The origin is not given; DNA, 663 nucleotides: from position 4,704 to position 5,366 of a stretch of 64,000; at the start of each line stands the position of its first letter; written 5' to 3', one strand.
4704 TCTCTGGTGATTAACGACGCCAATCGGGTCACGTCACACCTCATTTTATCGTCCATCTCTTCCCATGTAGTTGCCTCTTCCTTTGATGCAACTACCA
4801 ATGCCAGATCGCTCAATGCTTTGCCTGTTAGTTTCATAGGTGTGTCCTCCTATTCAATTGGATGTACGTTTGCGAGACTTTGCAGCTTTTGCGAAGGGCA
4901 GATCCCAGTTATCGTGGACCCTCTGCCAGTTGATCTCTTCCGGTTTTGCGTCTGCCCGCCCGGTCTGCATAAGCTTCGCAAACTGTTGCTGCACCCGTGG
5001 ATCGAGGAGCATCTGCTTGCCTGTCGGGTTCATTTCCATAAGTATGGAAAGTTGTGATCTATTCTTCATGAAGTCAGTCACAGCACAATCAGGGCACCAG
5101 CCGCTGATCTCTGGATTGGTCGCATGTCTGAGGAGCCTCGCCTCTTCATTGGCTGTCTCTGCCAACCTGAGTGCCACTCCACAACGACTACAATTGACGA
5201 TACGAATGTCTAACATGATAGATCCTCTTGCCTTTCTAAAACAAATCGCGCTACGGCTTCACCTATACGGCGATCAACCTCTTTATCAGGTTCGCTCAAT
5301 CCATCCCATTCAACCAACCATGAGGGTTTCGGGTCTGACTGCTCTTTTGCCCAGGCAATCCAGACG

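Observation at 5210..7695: DUF4031 - DUF488-ASCH fusion - Gp37/Gp68 operon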

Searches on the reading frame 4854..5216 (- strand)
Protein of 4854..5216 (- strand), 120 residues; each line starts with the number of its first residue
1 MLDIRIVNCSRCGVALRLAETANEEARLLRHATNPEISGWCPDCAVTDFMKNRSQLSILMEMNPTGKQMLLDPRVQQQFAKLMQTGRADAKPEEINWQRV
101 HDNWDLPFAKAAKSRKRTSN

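Call 3: search_protein_families(library=pfam, proteins=[window:4854-5216:-], max_evalue=0.01)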
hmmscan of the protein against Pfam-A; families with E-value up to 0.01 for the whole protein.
window:4854-5216:- (120 aa): 0 families

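Call 4: search_protein_families(library=phrogs, proteins=[window:4854-5216:-], max_evalue=0.01)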
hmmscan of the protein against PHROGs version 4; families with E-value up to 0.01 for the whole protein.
window:4854-5216:- (120 aa): 0 families

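Call 81: search_protein_families(library=padloc, proteins=[window:4854-5216:-], max_evalue=0.01)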
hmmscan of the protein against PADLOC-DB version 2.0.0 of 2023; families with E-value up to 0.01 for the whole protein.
window:4854-5216:- (120 aa): 0 families
